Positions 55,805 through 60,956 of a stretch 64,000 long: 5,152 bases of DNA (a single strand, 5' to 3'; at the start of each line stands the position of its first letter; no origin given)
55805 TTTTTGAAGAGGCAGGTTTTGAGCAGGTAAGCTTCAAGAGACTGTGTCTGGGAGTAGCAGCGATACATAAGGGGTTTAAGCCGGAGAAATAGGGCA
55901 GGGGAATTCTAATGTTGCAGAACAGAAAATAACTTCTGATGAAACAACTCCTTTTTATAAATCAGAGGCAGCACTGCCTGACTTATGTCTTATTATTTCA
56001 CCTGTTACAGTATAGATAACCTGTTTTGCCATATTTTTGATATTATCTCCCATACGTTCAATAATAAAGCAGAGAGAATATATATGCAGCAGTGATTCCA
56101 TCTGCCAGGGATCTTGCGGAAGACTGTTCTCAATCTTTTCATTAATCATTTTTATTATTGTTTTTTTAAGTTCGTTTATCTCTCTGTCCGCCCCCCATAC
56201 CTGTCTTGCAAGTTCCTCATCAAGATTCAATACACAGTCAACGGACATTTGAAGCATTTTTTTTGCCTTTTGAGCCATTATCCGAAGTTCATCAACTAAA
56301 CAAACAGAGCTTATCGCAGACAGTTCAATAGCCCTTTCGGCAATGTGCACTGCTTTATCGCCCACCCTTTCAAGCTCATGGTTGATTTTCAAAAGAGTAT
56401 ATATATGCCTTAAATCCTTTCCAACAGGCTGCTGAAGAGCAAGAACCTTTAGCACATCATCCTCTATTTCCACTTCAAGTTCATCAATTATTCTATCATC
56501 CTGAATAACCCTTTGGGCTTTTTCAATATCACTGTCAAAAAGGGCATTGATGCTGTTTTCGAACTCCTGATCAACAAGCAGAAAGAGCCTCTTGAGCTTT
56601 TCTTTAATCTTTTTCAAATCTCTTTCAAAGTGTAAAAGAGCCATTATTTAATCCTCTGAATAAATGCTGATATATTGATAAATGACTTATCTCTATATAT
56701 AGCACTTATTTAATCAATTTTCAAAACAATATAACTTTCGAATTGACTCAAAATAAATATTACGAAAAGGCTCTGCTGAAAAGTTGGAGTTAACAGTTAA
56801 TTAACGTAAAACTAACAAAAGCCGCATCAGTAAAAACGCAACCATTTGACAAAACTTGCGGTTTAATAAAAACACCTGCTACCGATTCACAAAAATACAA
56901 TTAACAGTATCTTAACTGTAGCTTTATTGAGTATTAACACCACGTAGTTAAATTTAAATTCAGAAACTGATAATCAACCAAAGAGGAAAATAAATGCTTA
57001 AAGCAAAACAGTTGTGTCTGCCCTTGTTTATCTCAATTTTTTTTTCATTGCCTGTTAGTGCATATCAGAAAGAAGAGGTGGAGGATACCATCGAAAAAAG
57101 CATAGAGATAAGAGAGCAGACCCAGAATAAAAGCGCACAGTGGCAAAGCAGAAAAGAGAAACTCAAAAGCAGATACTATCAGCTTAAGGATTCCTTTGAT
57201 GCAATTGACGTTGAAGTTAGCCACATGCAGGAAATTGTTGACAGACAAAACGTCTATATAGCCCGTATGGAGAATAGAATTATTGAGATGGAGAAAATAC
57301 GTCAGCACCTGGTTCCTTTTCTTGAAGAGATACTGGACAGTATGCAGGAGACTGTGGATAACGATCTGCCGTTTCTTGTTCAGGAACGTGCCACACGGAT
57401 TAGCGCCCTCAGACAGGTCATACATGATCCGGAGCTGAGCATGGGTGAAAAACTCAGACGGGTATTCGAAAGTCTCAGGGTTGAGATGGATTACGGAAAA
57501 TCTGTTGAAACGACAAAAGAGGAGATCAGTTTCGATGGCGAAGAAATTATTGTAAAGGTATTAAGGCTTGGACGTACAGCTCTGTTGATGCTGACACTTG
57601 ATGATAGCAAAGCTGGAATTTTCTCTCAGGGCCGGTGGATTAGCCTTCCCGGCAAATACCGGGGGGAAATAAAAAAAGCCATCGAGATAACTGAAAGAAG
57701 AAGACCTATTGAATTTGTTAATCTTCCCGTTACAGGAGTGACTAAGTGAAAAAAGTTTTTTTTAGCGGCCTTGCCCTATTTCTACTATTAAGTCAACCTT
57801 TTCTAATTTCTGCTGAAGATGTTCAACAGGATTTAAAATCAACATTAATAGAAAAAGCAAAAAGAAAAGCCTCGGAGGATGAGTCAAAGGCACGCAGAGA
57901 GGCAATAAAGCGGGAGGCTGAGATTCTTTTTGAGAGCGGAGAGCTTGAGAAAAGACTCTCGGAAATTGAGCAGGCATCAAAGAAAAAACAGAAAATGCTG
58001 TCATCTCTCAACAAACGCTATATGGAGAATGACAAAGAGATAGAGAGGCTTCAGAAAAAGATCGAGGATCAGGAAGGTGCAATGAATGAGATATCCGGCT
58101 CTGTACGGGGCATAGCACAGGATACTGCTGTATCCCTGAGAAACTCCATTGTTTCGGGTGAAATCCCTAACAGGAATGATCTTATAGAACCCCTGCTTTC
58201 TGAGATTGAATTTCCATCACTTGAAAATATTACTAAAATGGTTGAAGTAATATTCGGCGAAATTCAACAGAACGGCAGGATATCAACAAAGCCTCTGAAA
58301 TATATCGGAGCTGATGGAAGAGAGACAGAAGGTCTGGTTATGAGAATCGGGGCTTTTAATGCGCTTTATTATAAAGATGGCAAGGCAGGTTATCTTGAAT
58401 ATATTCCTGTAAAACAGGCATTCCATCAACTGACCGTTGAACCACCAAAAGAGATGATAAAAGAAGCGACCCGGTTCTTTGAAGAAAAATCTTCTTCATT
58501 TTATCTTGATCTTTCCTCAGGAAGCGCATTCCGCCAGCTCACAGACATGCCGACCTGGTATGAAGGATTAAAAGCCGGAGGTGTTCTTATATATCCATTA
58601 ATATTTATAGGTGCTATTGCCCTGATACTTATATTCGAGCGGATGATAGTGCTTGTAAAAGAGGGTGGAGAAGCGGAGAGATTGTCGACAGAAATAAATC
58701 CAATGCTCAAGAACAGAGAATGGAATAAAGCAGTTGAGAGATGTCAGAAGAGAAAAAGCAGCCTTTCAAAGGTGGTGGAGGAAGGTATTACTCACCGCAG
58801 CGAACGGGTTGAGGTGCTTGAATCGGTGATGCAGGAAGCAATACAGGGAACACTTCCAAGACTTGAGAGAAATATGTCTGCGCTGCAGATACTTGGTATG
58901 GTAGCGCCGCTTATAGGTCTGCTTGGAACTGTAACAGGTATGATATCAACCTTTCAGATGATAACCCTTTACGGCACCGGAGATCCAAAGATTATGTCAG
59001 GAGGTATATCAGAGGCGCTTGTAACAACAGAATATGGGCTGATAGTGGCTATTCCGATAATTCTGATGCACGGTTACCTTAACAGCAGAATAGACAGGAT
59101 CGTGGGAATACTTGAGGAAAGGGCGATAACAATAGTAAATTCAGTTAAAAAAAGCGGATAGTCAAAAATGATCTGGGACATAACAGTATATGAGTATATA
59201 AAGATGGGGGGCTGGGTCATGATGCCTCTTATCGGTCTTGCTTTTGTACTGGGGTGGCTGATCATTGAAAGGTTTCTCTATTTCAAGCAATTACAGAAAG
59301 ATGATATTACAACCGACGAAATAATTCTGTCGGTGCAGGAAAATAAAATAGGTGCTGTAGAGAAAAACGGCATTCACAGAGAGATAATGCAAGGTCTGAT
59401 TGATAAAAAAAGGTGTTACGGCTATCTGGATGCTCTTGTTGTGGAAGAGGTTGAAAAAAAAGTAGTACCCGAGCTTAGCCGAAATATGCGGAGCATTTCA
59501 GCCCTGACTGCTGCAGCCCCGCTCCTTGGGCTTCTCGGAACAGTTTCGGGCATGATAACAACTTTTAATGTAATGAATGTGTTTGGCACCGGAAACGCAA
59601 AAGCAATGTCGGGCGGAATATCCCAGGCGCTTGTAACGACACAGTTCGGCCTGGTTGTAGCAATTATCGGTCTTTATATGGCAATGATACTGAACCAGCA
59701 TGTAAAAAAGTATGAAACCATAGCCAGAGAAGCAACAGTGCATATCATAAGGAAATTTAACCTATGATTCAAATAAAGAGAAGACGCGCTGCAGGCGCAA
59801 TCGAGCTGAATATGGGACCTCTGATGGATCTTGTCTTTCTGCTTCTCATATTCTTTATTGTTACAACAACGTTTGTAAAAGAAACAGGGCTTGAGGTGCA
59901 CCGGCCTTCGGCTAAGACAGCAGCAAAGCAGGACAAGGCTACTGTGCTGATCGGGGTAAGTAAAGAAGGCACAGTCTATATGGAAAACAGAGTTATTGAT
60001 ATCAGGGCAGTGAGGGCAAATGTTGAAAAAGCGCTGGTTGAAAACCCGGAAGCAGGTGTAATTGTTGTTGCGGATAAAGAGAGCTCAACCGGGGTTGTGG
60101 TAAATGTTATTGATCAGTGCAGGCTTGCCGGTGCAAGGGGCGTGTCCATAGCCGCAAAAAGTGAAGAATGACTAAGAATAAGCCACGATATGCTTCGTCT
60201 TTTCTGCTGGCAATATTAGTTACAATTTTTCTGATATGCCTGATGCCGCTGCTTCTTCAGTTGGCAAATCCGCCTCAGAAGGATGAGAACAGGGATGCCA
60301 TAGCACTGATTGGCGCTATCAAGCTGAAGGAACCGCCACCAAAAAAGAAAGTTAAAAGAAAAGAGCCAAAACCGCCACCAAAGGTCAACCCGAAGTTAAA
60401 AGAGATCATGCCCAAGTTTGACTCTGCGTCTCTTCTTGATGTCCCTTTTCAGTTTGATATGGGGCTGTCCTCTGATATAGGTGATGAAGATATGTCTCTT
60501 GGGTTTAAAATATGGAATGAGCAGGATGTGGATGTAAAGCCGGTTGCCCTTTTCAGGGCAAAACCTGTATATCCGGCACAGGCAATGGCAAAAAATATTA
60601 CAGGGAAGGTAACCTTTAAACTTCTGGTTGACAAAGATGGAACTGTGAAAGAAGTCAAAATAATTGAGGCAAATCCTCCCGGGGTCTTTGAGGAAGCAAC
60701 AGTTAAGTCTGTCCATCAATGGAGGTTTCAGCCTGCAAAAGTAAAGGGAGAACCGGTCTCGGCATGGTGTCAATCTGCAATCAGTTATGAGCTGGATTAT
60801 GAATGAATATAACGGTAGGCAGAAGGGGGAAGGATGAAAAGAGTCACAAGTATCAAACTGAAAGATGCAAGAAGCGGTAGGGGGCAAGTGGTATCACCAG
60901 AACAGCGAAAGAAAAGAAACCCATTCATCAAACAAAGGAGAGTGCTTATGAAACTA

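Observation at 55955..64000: Vibrio TtpB-TtpC-ExbB-ExbD-TonB-TtpD-type energiser plus receptor, apparently wired to phosphate starvation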

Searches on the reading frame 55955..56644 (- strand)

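Call 3: search_protein_families(library=pfam, proteins=[window:55955-56644:-], max_evalue=0.01)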
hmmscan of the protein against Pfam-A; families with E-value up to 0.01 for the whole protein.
window:55955-56644:- (229 aa): 2 families
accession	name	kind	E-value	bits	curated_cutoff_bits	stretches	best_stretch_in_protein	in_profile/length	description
PF01895.24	PhoU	-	4.3e-39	133.2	23.5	2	18-104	2-88/89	PhoU domain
PF04356.17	DUF489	-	0.008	16.7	26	0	104-173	2-72/192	Protein of unknown function (DUF489)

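Call 35: search_protein_families(library=ncbifam, proteins=[window:55955-56644:-], max_evalue=0.00001)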
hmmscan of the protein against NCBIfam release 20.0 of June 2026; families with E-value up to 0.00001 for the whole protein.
window:55955-56644:- (229 aa): 2 families
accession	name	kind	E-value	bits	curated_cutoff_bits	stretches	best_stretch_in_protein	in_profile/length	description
TIGR02135.1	phoU_full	equivalog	1.5e-50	171.8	130.25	1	5-218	2-212/212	phosphate signaling complex protein PhoU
NF008332.0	PRK11115.1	equivalog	2.7e-34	118.7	342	1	6-224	14-228/239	phosphate signaling complex protein PhoU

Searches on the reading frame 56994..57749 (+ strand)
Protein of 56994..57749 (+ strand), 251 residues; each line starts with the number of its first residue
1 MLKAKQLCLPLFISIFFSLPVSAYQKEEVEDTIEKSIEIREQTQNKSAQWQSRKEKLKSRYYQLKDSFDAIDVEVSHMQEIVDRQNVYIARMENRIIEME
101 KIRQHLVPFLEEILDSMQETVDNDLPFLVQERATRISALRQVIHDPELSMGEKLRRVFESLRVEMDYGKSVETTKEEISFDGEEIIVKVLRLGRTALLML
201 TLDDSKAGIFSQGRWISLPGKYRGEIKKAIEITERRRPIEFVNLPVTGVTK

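Call 3: search_protein_families(library=pfam, proteins=[window:56994-57749:+], max_evalue=0.01)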
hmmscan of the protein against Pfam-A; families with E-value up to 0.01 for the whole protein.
window:56994-57749:+ (251 aa): 1 family
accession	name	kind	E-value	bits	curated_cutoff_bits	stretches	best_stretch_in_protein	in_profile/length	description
PF11932.13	DUF3450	-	3.5e-68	230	32.6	1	14-246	6-240/241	Protein of unknown function (DUF3450)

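Call 35: search_protein_families(library=ncbifam, proteins=[window:56994-57749:+], max_evalue=0.00001)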
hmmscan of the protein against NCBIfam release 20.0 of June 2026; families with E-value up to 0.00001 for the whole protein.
window:56994-57749:+ (251 aa): 0 families

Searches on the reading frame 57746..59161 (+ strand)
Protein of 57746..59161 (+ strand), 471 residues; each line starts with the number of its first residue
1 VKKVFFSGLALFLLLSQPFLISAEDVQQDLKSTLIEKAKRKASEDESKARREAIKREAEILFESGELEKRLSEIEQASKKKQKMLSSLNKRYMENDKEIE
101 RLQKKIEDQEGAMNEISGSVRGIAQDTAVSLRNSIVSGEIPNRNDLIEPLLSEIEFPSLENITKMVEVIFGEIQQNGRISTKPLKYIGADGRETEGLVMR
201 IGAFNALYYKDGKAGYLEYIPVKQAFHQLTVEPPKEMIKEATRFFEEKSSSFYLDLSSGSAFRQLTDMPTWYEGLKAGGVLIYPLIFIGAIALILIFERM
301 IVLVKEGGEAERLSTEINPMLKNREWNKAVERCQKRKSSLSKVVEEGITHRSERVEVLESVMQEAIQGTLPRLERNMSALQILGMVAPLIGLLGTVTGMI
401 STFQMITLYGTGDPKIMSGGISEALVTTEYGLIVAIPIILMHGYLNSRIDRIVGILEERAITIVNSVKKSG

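Call 3: search_protein_families(library=pfam, proteins=[window:57746-59161:+], max_evalue=0.01)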
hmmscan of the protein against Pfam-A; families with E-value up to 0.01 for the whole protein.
window:57746-59161:+ (471 aa): 2 families
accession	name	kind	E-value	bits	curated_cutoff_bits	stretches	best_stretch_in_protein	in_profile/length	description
PF01618.21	MotA_ExbB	-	1.3e-31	109.4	22.9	1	338-457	4-126/127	MotA/TolQ/ExbB proton channel family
PF16331.10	TolA_bind_tri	-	0.0064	17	30.1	1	67-119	2-54/76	TolA binding protein trimerisation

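Call 64: search_protein_families(library=ncbifam, proteins=[window:57746-59161:+], max_evalue=0.0001)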
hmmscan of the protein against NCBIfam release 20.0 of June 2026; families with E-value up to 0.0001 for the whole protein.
window:57746-59161:+ (471 aa): 7 families
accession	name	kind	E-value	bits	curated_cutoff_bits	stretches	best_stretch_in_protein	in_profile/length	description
TIGR02796.1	tolQ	equivalog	2.3e-21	76.6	221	1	284-458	19-205/216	protein TolQ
TIGR02797.1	exbB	equivalog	2.6e-14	53.5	206.2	1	324-459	56-201/211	tonB-system energizer ExbB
TIGR02805.1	exbB2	equivalog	1.4e-12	47.9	135.35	1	372-450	50-128/138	TonB-system energizer ExbB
NF008066.0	PRK10801.1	equivalog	7.9e-11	41.9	403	1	358-452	108-202/230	Tol-Pal system protein TolQ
NF007722.0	PRK10414.1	equivalog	4.8e-09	36.1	402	1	375-450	128-203/244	tol-pal system-associated acyl-CoA thioesterase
NF006527.0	PRK08990.1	equivalog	2.5e-07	30.2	341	1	354-439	117-197/254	flagellar motor protein PomA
NF006583.0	PRK09109.1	equivalog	9.3e-05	21.7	237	0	356-437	122-198/246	flagellar motor protein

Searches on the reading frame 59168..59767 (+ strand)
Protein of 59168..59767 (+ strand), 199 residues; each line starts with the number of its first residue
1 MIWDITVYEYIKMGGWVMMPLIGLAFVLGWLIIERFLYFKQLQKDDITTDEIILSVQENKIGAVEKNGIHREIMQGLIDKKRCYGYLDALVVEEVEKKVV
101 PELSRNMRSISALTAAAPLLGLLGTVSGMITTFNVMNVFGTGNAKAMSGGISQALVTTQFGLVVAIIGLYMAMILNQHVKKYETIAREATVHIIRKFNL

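Call 3: search_protein_families(library=pfam, proteins=[window:59168-59767:+], max_evalue=0.01)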
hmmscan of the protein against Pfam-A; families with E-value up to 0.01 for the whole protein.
window:59168-59767:+ (199 aa): 1 family
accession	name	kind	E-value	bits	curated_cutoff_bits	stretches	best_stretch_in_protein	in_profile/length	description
PF01618.21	MotA_ExbB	-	9.1e-23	80.8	22.9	1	90-184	29-123/127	MotA/TolQ/ExbB proton channel family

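Call 64: search_protein_families(library=ncbifam, proteins=[window:59168-59767:+], max_evalue=0.0001)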
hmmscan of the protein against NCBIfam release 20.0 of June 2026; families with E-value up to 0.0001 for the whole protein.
window:59168-59767:+ (199 aa): 5 families
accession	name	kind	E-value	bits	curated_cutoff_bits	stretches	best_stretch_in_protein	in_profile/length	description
TIGR02805.1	exbB2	equivalog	1.3e-14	54.5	135.35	1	99-179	47-127/138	TonB-system energizer ExbB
TIGR02796.1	tolQ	equivalog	7.4e-12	45.5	221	1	93-182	109-199/216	protein TolQ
TIGR02797.1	exbB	equivalog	7.7e-11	42.2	206.2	1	90-195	102-207/211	tonB-system energizer ExbB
NF007722.0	PRK10414.1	equivalog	3.9e-07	29.8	402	1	108-185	131-208/244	tol-pal system-associated acyl-CoA thioesterase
NF008066.0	PRK10801.1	equivalog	7.1e-07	28.9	403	1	109-184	129-204/230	Tol-Pal system protein TolQ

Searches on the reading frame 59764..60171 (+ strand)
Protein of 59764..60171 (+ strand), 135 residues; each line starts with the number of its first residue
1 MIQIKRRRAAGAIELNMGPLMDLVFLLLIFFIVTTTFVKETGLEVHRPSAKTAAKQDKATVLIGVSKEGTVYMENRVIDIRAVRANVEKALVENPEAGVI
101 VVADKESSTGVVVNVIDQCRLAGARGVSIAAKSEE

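Call 3: search_protein_families(library=pfam, proteins=[window:59764-60171:+], max_evalue=0.01)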
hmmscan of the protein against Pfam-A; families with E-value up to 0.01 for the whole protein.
window:59764-60171:+ (135 aa): 1 family
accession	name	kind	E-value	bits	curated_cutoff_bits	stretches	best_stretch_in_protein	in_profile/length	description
PF02472.21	ExbD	-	2.3e-27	96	25.4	1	13-132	6-126/128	Biopolymer transport protein ExbD/TolR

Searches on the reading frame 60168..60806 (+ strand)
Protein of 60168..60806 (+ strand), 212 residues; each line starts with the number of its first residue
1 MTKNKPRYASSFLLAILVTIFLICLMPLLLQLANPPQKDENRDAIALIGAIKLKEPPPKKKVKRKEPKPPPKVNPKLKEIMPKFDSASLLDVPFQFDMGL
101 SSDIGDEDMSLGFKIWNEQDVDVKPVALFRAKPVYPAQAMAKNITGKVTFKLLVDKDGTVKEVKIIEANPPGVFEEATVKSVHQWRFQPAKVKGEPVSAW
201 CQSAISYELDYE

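Call 3: search_protein_families(library=pfam, proteins=[window:60168-60806:+], max_evalue=0.01)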
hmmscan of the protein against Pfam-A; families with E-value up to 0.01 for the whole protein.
window:60168-60806:+ (212 aa): 1 family
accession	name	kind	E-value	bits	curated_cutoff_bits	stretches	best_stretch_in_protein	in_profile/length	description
PF03544.19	TonB_C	-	3.5e-21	75.9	24.6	1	132-209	2-79/79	Gram-negative bacterial TonB protein C-terminal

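Call 108: search_solved_structures(query=window:60168-60806:+, max_evalue=0.01)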
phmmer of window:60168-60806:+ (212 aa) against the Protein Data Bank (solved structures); distinct sequences matched with E-value up to 0.01: 14.
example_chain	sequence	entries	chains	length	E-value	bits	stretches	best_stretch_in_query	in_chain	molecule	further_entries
2k9k_A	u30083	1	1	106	1.3e-12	51.2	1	125-199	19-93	TonB2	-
1xx3_A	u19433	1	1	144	8.6e-11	45.2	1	124-192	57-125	TonB protein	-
1u07_A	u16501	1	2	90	8.9e-11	45.2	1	125-192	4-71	TonB protein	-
2gsk_B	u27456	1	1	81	1.1e-10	44.9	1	125-192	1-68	protein TONB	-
6fip_A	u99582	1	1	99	6e-10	42.4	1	119-198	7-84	Protein TonB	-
6i97_D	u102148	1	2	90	1.4e-09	41.2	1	120-198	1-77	Protein TonB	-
8rd6_A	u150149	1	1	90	3e-09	40.1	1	125-191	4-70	Protein TonB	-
7zc8_B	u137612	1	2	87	1.6e-07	34.5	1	132-198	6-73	Protein TonB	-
1ihr_A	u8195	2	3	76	5.5e-07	32.8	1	136-192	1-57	TonB protein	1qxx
9ddo_F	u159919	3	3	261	8.6e-07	32.1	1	54-192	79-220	Protein TonB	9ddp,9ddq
2grx_C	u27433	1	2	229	9.4e-07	32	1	54-192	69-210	Protein tonB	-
9hi3_A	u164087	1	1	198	1.1e-06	31.8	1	132-198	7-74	Protein TonB,Ferredoxin-1, chloroplastic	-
5lw8_A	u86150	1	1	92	0.0012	21.8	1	129-183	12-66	Protein TonB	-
6sly_A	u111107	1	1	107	0.0015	21.6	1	128-183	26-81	Protein TonB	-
